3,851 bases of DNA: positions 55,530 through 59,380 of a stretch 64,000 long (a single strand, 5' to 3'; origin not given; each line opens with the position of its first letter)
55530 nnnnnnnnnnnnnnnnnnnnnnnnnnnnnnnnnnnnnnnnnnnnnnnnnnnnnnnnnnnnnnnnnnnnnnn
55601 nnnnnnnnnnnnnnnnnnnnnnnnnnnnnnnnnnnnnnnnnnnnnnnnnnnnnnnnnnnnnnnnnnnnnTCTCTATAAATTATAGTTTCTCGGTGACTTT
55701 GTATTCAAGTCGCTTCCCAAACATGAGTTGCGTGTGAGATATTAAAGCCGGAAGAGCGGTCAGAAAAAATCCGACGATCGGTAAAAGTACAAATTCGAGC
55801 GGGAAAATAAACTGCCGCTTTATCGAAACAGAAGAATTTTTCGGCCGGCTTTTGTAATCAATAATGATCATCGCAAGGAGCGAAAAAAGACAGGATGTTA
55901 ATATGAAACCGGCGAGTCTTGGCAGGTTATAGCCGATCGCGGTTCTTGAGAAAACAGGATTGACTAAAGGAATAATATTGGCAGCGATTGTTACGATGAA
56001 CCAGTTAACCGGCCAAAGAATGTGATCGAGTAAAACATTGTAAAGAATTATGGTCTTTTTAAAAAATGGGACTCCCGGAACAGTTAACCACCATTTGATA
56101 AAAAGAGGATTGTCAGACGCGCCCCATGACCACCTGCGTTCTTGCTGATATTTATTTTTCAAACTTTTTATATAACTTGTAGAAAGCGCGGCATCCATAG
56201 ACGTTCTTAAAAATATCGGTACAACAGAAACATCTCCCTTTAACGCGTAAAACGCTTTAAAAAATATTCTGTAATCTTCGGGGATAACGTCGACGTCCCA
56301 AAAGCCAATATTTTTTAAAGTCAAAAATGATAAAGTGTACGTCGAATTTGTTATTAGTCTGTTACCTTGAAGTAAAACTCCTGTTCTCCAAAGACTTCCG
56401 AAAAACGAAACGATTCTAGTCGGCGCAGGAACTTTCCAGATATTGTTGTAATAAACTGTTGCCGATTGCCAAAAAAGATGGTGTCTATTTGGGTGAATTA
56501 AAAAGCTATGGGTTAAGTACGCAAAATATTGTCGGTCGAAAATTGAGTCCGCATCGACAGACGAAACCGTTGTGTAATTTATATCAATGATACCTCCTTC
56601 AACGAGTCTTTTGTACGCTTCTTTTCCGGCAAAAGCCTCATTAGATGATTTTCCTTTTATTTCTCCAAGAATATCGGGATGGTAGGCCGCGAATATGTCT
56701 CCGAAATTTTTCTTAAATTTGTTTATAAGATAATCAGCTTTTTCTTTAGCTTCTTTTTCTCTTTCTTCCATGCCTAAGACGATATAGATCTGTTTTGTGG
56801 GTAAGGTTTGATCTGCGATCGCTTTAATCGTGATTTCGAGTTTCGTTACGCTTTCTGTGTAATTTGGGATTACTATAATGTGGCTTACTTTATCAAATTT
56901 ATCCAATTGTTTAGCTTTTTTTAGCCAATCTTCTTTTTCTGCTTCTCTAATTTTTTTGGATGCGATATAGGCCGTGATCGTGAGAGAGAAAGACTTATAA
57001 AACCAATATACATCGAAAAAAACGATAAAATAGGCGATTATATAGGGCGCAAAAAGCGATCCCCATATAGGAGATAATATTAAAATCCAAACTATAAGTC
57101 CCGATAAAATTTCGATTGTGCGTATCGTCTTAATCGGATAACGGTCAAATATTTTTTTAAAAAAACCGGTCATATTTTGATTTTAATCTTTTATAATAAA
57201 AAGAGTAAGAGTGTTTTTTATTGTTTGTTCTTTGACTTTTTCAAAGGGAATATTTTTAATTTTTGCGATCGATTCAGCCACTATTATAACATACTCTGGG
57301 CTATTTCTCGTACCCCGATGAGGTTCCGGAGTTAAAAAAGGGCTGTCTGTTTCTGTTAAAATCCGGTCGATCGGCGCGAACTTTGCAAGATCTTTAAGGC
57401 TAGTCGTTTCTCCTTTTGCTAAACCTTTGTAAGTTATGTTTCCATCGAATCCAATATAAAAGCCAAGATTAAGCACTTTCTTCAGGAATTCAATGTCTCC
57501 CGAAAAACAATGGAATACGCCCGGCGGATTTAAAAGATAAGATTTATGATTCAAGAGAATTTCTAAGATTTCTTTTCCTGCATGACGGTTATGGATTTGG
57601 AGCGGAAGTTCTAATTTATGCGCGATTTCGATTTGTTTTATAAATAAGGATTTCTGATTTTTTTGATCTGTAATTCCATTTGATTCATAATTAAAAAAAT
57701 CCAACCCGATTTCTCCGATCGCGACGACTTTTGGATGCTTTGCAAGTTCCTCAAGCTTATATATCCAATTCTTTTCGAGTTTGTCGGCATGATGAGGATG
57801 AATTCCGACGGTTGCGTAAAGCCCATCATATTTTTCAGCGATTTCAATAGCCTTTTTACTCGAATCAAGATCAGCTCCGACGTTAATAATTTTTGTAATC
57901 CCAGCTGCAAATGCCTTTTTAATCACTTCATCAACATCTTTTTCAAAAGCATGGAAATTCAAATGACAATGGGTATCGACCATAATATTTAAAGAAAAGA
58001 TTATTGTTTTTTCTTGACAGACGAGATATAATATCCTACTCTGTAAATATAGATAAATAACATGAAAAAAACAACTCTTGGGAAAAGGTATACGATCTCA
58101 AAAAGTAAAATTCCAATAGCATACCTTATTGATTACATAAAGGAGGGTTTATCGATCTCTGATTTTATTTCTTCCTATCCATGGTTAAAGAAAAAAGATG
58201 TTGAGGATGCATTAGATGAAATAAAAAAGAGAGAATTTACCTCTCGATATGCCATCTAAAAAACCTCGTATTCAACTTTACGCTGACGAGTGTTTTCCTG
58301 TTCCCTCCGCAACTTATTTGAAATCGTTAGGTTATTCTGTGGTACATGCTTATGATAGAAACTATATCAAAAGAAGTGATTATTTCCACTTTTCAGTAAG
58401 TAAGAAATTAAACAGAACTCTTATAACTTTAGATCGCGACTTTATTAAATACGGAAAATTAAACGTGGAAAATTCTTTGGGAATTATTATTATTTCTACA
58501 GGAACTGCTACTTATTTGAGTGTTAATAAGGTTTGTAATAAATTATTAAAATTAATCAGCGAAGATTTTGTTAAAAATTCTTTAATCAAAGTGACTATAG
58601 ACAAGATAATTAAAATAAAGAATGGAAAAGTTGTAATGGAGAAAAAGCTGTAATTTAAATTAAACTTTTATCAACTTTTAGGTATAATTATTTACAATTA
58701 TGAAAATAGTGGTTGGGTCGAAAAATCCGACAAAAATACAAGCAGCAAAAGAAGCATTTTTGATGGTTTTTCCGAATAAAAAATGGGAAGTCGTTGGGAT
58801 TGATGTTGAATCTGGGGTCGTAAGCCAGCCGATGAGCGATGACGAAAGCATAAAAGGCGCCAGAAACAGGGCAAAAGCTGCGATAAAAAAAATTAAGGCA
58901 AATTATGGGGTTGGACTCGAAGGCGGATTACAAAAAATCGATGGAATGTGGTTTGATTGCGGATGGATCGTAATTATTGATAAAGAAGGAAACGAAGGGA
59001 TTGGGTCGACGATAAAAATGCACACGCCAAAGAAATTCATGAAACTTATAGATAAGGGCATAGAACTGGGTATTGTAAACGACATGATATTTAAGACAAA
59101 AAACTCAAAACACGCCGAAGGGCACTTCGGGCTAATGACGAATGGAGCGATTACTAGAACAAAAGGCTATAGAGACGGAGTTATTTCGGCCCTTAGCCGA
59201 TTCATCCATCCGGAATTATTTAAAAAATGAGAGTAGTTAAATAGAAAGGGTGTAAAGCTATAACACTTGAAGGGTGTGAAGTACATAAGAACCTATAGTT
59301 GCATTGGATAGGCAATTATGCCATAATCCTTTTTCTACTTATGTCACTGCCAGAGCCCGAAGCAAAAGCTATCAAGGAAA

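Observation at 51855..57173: Envelope glycan operon combining a DPPR-synthase-like UbiA enzyme, a WecA-family initiator, a GT-C transferase and a processive QxxRW GT2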

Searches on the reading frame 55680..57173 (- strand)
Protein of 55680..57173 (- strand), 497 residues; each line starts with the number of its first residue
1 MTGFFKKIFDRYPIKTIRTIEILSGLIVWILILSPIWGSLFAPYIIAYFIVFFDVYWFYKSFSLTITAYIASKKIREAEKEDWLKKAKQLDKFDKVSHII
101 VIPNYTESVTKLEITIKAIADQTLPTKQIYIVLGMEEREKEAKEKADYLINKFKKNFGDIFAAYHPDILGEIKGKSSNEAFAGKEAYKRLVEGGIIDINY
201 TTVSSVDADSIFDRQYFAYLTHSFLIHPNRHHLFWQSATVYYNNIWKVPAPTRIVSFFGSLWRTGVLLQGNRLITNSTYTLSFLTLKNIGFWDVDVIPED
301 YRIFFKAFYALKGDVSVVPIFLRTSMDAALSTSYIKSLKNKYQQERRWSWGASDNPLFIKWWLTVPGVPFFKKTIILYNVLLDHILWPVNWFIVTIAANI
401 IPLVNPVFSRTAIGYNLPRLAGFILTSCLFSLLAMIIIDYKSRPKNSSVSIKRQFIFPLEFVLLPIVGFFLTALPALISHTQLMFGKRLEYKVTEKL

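Call 3: search_protein_families(library=pfam, proteins=[window:55680-57173:-], max_evalue=0.01)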
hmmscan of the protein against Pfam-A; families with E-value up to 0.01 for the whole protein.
window:55680-57173:- (497 aa): 1 family
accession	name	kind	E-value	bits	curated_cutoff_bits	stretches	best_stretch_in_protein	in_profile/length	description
PF13632.12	Glyco_trans_2_3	-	4.1e-06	27.2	27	1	206-423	5-183/198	Glycosyl transferase family group 2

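Call 4: search_protein_families(library=ncbifam, proteins=[window:55680-57173:-], max_evalue=0.01)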
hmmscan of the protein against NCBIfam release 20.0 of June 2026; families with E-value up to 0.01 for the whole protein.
window:55680-57173:- (497 aa): 0 families

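Call 10: search_solved_structures(query=window:55680-57173:-, max_evalue=1, show_alignments=1)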
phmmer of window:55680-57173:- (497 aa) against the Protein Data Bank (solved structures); distinct sequences matched with E-value up to 1: 0.

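Call 27: find_homologous_proteins(query=window:55680-57173:-, max_evalue=0.00001)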
Query window:55680-57173:- (497 aa): 2651 proteins with E <= 0.00001 among 8000 candidates; the best 120 are listed.
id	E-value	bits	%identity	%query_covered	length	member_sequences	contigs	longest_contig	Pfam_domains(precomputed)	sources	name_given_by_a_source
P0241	0.0e+0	1118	100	100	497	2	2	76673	PF13632.13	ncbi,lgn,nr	ncbi:MAG: glycosyltransferase family 2 protein [Patescibacteria group bacterium]|nr:glycosyltransfer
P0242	1.1e-254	864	75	100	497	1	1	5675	-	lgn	-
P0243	9.7e-253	858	74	100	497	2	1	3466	PF13632.13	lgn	-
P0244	4.8e-252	856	74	100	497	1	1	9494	PF13632.13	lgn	-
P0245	1.4e-249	848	73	100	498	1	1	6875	PF13632.13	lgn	-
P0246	7.8e-247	839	72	100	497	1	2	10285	-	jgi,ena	jgi:hypothetical protein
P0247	5.6e-246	836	72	100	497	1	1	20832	PF13632.13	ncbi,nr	ncbi:MAG: glycosyltransferase family 2 protein [bacterium]|nr:glycosyltransferase family 2 protein [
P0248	3.5e-245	833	72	100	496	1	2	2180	PF13632.13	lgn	-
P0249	7.5e-245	832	71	100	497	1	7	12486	PF13632.13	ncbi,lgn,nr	ncbi:MAG: glycosyltransferase family 2 protein [Candidatus Levybacteria bacterium]|nr:glycosyltransf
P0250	8.2e-245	832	72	100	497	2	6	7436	PF13632.13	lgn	-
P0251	1.0e-244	832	71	100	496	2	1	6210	-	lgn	-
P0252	2.1e-244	830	72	100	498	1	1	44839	-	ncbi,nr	ncbi:MAG: glycosyltransferase family 2 protein [Patescibacteria group bacterium]|nr:glycosyltransfer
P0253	6.3e-244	829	71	100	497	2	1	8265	PF13632.13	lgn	-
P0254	7.1e-244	829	72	100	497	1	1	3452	PF13632.13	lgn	-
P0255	1.4e-243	828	71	100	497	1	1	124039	-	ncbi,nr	ncbi:MAG: glycosyltransferase family 2 protein [Candidatus Levybacteria bacterium]|nr:glycosyltransf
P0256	1.6e-243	828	70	100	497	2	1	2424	PF13632.13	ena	-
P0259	6.8e-243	826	70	100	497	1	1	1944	PF13632.13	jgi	jgi:cellulose synthase/poly-beta-1,6-N-acetylglucosamine synthase-like glycosyltransferase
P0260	7.1e-243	825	72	100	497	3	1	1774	PF13632.13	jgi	-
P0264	2.0e-242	824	71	100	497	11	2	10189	PF13632.13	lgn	-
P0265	3.0e-242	823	71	100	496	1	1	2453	PF13632.13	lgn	-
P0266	3.2e-242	823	70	100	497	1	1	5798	PF13632.13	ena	-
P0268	8.6e-242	822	70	100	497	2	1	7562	PF13632.13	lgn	-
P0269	8.8e-242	822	71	100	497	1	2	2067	PF13632.13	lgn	-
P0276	1.0e-240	818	71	100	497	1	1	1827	PF13632.13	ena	-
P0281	3.0e-240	817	70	100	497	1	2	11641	PF13632.13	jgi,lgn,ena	-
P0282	3.8e-240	816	71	100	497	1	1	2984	PF13632.13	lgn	-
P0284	5.9e-240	816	71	100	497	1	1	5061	PF13632.13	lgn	-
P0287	1.1e-239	815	69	100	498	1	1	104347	PF13632.13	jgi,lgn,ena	-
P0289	1.2e-239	815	71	100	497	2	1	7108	PF13632.13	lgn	-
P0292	2.6e-239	814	69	100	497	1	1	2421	PF13632.13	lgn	-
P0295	6.2e-239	812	69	100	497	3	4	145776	PF13632.13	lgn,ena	-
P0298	7.4e-239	812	71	100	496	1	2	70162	PF13632.13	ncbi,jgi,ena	-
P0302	1.1e-238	812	70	100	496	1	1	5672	PF13632.13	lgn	-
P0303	1.2e-238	812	70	100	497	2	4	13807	PF13632.13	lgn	-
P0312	3.8e-238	810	71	100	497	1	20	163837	PF13632.13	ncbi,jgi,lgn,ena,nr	ncbi:MAG: hypothetical protein A3F31_01220 [Candidatus Levybacteria bacterium RIFCSPHIGHO2_12_FULL_3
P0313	3.9e-238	810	71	100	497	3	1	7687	PF13632.13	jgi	-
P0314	3.9e-238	810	69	100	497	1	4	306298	PF13632.13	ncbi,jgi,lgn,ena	-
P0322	1.4e-237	808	70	100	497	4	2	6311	PF13632.13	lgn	-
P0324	1.6e-237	808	70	100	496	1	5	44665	PF13632.13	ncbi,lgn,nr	ncbi:MAG: glycosyltransferase family 2 protein [Candidatus Levybacteria bacterium]|nr:glycosyltransf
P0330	3.0e-237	807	69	100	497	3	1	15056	PF13632.13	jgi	jgi:hypothetical protein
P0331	3.1e-237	807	70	100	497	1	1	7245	PF13632.13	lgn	-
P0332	3.9e-237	807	71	100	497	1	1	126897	PF13632.13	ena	-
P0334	4.7e-237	806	69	100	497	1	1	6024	PF13632.13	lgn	-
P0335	4.9e-237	806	69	100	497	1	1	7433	PF13632.13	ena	-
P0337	8.7e-237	805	69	100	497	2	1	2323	PF13632.13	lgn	-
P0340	9.4e-237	805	69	100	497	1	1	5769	PF13632.13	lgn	-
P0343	1.1e-236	805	70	100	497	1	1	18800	PF13632.13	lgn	-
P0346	1.1e-236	805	68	100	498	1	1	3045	PF13632.13,PF13641.13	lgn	-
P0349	2.3e-236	804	69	100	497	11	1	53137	PF13632.13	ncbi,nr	ncbi:MAG: hypothetical protein A2171_01320 [Candidatus Levybacteria bacterium RBG_13_35_9]|nr:MAG: h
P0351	2.8e-236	804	68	100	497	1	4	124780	PF13632.13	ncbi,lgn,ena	-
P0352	3.5e-236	803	71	100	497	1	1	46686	PF13632.13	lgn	-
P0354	4.0e-236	803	70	100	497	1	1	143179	PF13632.13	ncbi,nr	ncbi:MAG: glycosyltransferase family 2 protein [Candidatus Levybacteria bacterium]|nr:glycosyltransf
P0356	4.5e-236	803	70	100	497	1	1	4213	PF13632.13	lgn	-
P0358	5.6e-236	803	69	100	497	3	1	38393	PF13632.13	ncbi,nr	ncbi:MAG: glycosyltransferase family 2 protein [Patescibacteria group bacterium]|nr:glycosyltransfer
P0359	5.8e-236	803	69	100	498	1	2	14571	PF13632.13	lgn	-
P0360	5.9e-236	803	68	100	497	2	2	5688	PF13632.13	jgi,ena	-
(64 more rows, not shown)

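Call 42: predict_structure(alignment_id=A2)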
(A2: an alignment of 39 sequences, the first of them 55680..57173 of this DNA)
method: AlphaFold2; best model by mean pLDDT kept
length: 497 residues; sequences in the alignment: 39
mean_pLDDT: 78.7   pTM: 0.82
mean pLDDT of the five models: 78.7, 75.9, 73.9, 73.4, 72.7
residues with pLDDT >= 90: 116; 70-90: 287; 50-70: 69; < 50: 25
segments of 3 or more residues with pLDDT < 50: 260-276, 491-497
pLDDT, mean of each block of 10 residues (from residue 1): 81 83 80 79 82 77 77 86 97 96 85 91 96 87 91 96 83 76 95 96 86 92 94 82 73 68 37 54 92 64 77 80 75 80 74 71 77 71 61 61 80 81 81 77 64 77 75 79 71 35
secondary structure, 60 per line:
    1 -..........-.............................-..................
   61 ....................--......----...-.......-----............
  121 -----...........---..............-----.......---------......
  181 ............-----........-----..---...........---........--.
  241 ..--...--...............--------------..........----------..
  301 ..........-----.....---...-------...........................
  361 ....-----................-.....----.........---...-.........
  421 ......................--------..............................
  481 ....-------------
elements in order: H2-11 H13-41 H43-80 H83-88 E97-103 H109-120 E129-136 H140-153 E159-165 H175-192 E201-205 H216-226 E233-237 E240-242 H250-264 E279-282 H283-288 H299-310 E316-320 E324-326 H334-364 H370-385 H387-391 H396-404 H412-442 H451-484

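Call 46: fold_search(model_id=the predicted structure, library=pdb)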
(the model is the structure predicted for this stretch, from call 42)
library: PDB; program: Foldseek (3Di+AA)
matches with E <= 10: 914; with E <= 0.001: 175
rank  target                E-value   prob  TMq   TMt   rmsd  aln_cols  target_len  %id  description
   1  7sp7_A                6.8e-09  1.00  0.43  0.43  17.5       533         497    9  Chlorella virus hyaluronan synthase inhibited by UDP (released 2022-04-06)
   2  7sp8_A                1.3e-08  1.00  0.43  0.42  17.4       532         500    9  Chlorella virus Hyaluronan Synthase bound to UDP-GlcNAc (released 2022-04-06)
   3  6yv7_B                2.9e-08  1.00  0.43  0.60   9.5       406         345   13  Mannosyltransferase PcManGT from Pyrobaculum calidifontis (released 2020-07-22)
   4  9yq5_A                4.0e-08  1.00  0.38  0.38  18.2       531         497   10  Chlorella virus hyaluronan synthase bound to an inserted UDP-GlcA (released 2025-12-10)
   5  7sp9_A                5.5e-08  1.00  0.42  0.42  17.3       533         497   10  Chlorella virus Hyaluronan Synthase in the GlcNAc-primed channel-closed state (released 2022-04-06)
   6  8smp_A                6.0e-08  1.00  0.44  0.42  15.7       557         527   10  Xenopus laevis hyaluronan synthase 1, UDP-bound, gating loop inserted state (released 2024-05-01)
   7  5ej1_A                6.3e-08  1.00  0.46  0.33  17.7       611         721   13  Pre-translocation state of bacterial cellulose synthase (released 2016-03-30)
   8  9b8v_E                6.6e-08  1.00  0.49  0.31  15.7       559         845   14  AlphaFold2 informed cryo-EM model of the E. coli cellulose synthase BcsAG3B6 complex (released 2025-02-19)
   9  8smn_A                7.5e-08  1.00  0.42  0.40  15.4       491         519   11  Xenopus laevis hyaluronan synthase 1, nascent HA polymer bound state (released 2024-05-01)
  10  4p00_A                8.2e-08  1.00  0.44  0.32  17.9       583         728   13  Bacterial Cellulose Synthase in complex with cyclic-di-GMP and UDP (released 2014-04-09)
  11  9yq2_A                9.0e-08  1.00  0.36  0.37  18.3       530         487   11  Chlorella virus hyaluronan synthase bound to DDM (released 2025-12-10)
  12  9fnn_A                9.4e-08  1.00  0.47  0.31  15.7       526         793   15  Cryo-EM structure of the c-di-GMP-saturated 'crown'less Bcs macrocomplex for cellulose secretion in E. coli (released 2024-10-16)
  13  6yv7_A                1.4e-07  1.00  0.44  0.60   9.5       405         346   13  Mannosyltransferase PcManGT from Pyrobaculum calidifontis (released 2020-07-22)
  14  4hg6_A                2.0e-07  1.00  0.43  0.30  18.2       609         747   11  Structure of a cellulose synthase - cellulose translocation intermediate (released 2012-12-19)
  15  8sne_A                2.3e-07  1.00  0.38  0.39  18.3       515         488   11  Chlorella virus Hyaluronan Synthase bound to GlcA extended GlcNAc primer and UDP (released 2024-05-01)
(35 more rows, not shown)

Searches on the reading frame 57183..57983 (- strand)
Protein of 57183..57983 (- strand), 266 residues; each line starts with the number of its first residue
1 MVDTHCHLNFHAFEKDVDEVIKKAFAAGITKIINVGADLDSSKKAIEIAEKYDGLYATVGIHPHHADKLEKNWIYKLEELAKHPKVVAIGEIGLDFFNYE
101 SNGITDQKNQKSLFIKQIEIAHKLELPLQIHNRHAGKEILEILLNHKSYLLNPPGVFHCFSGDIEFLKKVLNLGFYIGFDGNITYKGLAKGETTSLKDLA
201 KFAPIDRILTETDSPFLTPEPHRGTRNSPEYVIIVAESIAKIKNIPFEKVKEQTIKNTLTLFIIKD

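Call 3: search_protein_families(library=pfam, proteins=[window:57183-57983:-], max_evalue=0.01)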
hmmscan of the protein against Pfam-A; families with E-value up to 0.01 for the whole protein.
window:57183-57983:- (266 aa): 1 family
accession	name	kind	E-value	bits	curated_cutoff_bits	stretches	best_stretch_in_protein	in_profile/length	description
PF01026.27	TatD_DNase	-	2.2e-83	280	27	1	2-262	1-252/253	TatD related DNase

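Call 4: search_protein_families(library=ncbifam, proteins=[window:57183-57983:-], max_evalue=0.01)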
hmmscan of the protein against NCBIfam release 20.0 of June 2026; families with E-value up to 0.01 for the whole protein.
window:57183-57983:- (266 aa): 5 families
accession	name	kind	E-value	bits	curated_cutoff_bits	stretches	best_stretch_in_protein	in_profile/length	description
TIGR00010.1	TIGR00010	subfamily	1.8e-83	279.8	206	1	1-262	1-251/253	YchF/TatD family DNA exonuclease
NF008075.0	PRK10812.1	equivalog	1.2e-53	182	438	1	1-264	3-256/265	metal-dependent hydrolase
NF007745.0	PRK10425.1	equivalog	1.2e-47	162.3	395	1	1-264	1-258/260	3'-5' ssDNA/RNA exonuclease TatD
NF008522.0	PRK11449.1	equivalog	1.5e-41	142.3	481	1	2-264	6-258/259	metal-dependent hydrolase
NF041926.1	QatD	equivalog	6.6e-25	87.6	230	1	3-259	1-237/239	Qat anti-phage system TatD family nuclease QatD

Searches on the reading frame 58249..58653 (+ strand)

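Call 47: search_protein_families(library=pfam, proteins=[window:58249-58653:+], max_evalue=0.001)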
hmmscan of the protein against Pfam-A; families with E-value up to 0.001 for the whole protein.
window:58249-58653:+ (134 aa): 1 family
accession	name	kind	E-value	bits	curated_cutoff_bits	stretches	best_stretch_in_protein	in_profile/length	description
PF18480.7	DUF5615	-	3.5e-13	49.8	23.8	1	9-117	2-109/110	Domain of unknown function (DUF5615)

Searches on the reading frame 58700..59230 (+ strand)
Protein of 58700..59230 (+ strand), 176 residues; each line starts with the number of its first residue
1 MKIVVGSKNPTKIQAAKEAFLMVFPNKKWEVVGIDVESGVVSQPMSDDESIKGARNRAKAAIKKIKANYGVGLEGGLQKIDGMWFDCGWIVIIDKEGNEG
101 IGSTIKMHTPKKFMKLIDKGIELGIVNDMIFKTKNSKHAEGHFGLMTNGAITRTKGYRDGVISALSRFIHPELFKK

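Call 37: search_protein_families(library=pfam, proteins=[window:58700-59230:+], max_evalue=0.001)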
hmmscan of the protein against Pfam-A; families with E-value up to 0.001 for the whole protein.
window:58700-59230:+ (176 aa): 1 family
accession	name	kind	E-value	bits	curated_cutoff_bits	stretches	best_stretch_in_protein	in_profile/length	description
PF01931.24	NTPase_I-T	-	1.2e-53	181.7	25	1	6-169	1-162/162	Protein of unknown function DUF84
